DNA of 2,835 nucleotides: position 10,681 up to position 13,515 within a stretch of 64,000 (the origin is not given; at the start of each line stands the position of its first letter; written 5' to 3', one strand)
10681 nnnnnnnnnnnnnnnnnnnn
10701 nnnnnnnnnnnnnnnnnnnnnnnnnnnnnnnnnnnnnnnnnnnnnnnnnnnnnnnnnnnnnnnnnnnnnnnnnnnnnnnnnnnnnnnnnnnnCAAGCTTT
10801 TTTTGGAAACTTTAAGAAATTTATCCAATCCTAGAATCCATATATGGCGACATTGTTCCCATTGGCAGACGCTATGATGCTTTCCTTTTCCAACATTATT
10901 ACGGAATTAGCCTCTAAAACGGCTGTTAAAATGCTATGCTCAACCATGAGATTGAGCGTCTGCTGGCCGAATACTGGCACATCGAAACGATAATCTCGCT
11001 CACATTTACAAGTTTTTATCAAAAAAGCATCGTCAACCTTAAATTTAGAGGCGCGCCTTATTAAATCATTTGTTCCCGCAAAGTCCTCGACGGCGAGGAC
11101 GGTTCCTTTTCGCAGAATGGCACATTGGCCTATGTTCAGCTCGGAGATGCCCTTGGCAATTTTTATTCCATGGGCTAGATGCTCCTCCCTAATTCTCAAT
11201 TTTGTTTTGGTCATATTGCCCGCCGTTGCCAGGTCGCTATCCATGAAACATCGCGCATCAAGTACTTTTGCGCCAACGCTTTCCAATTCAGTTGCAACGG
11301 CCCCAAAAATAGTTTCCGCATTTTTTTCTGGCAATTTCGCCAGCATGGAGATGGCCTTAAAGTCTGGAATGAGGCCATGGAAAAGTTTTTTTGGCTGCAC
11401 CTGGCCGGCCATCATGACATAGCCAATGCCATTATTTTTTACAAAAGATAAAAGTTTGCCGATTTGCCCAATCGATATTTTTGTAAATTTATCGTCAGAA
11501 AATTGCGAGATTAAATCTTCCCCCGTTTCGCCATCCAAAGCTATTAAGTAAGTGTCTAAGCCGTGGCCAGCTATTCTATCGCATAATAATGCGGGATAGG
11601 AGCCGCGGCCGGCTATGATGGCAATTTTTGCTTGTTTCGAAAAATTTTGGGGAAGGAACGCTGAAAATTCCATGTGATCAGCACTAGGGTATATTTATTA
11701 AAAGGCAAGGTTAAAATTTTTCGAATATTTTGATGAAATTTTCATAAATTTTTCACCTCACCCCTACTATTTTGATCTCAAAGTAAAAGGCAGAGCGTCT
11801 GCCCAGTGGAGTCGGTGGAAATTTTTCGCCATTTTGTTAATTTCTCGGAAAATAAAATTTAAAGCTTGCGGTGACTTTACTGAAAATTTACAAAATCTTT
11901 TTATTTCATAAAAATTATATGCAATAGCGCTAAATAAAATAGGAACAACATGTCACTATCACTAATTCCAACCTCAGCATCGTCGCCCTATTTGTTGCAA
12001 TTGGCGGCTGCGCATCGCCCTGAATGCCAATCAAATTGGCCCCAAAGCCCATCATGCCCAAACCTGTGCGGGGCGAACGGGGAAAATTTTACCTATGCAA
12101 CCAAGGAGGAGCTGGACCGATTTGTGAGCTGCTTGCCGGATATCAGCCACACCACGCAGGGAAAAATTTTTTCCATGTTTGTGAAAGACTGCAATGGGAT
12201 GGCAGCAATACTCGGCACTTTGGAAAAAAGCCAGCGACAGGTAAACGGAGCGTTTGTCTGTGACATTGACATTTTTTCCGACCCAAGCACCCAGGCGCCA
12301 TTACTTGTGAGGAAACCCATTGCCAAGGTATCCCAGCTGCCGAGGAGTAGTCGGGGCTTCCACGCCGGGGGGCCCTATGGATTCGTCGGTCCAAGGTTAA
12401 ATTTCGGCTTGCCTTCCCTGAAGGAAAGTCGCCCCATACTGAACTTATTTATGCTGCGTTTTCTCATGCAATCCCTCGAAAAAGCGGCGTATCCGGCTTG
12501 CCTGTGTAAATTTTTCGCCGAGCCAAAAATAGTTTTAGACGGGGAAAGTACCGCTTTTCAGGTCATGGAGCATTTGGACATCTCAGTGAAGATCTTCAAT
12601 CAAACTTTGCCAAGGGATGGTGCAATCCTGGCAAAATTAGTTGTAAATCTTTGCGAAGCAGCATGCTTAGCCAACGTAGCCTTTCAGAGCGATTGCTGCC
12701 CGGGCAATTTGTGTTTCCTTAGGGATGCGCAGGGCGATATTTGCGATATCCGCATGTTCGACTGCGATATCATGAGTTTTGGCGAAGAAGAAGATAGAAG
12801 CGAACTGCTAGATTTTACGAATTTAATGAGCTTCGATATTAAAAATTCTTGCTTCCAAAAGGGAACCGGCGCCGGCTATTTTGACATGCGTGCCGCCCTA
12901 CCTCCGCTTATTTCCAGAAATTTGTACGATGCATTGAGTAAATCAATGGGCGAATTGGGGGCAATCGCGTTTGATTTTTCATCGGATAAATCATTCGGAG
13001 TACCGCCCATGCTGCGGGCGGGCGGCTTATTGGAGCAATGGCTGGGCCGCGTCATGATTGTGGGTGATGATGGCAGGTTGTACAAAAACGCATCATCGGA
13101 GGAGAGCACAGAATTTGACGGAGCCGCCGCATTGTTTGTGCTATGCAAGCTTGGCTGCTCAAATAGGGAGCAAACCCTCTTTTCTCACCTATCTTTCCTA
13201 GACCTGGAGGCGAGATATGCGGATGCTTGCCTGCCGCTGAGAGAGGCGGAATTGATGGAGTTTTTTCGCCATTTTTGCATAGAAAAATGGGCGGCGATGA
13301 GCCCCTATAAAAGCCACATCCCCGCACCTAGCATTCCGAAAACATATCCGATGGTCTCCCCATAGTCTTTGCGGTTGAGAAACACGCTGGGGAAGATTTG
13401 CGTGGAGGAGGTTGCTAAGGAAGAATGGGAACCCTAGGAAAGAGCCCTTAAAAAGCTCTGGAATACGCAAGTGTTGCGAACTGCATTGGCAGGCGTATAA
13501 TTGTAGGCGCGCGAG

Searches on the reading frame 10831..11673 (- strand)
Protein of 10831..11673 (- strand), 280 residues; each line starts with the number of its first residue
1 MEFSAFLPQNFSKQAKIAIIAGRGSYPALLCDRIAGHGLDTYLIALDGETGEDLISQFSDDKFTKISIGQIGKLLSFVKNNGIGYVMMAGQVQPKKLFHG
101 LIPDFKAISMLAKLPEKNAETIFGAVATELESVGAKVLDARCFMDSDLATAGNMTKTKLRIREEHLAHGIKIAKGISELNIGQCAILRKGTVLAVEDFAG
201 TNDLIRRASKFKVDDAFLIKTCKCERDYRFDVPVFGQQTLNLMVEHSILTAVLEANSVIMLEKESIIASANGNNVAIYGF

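Call 14: search_protein_families(library=pfam, proteins=[window:10831-11673:-], max_evalue=0.001)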
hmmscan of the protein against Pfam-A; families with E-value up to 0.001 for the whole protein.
window:10831-11673:- (280 aa): 2 families
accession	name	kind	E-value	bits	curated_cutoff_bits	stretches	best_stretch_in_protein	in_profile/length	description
PF06230.17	LpxI_C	-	4.6e-32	111.1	25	1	152-277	3-130/131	LpxI C-terminal domain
PF17930.7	LpxI_N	-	3.8e-28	98.5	25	1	16-145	1-127/129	LpxI N-terminal domain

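Call 39: find_encoding_contigs(protein=window:10831-11673:-, flank=3000, max_places=3)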
Protein window:10831-11673:- (280 aa): 1 contig read that carries it; 1 place shown.
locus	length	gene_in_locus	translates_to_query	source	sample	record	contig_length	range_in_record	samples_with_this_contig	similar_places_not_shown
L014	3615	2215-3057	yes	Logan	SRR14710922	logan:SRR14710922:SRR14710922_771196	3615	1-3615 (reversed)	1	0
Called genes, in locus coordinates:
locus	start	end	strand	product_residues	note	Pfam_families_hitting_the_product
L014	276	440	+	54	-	-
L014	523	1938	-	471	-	-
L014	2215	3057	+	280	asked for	PF17930:LpxI_N, PF06230:LpxI_C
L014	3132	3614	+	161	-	?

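Call 86: list_cluster_members(proteins=[window:10831-11670:-, window:11950-13362:+, window:23351-24652:-])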
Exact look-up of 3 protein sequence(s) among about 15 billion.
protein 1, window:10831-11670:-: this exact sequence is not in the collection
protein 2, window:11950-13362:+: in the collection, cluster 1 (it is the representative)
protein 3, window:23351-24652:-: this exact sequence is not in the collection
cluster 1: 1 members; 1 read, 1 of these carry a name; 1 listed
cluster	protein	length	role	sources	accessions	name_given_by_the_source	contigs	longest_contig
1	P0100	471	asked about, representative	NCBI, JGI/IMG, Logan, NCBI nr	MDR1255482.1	MAG: hypothetical protein LBJ94_00950 [Puniceicoccales bacterium] | hypothetical protein | hypothetical protein [Puniceicoccales bacterium]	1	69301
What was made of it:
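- The source is a short-read metagenome assembly (call 86).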

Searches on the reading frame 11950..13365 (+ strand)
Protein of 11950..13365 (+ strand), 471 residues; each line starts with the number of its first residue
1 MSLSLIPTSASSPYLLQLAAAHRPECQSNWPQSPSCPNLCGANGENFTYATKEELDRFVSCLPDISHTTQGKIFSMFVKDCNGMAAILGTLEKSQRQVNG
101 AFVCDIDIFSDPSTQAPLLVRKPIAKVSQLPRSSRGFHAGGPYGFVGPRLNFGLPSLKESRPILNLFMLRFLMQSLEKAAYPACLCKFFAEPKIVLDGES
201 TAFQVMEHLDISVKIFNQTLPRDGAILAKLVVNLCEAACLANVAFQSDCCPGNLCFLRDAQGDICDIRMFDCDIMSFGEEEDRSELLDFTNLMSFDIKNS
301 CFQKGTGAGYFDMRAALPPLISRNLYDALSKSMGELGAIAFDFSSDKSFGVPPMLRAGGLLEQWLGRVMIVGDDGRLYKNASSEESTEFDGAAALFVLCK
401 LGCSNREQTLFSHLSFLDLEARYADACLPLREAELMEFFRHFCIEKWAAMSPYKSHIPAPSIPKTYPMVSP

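Call 14: search_protein_families(library=pfam, proteins=[window:11950-13362:+], max_evalue=0.001)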
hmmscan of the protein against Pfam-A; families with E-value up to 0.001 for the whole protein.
window:11950-13362:+ (471 aa): 0 families

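Call 74: find_encoding_contigs(protein=window:11950-13365:+, flank=10000, max_places=5)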
Protein window:11950-13365:+ (471 aa): 1 contig read that carries it; 1 place shown.
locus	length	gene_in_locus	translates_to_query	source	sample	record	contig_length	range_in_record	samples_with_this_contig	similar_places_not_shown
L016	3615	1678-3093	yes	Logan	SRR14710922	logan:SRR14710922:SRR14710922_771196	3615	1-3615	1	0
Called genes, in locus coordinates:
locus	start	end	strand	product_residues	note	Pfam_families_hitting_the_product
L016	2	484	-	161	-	?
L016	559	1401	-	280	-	PF17930:LpxI_N, PF06230:LpxI_C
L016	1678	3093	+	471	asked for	-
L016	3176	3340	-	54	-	-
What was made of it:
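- The only other assembly found, Logan, breaks at the start of the gene (calls 39, 74). An independent Logan assembly of one run breaks at the start of the gene (calls 39, 74).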

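Call 85: search_protein_families(library=ncbifam, proteins=[window:11950-13362:+], max_evalue=1)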
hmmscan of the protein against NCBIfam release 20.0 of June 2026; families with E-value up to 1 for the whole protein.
window:11950-13362:+ (471 aa): 0 families
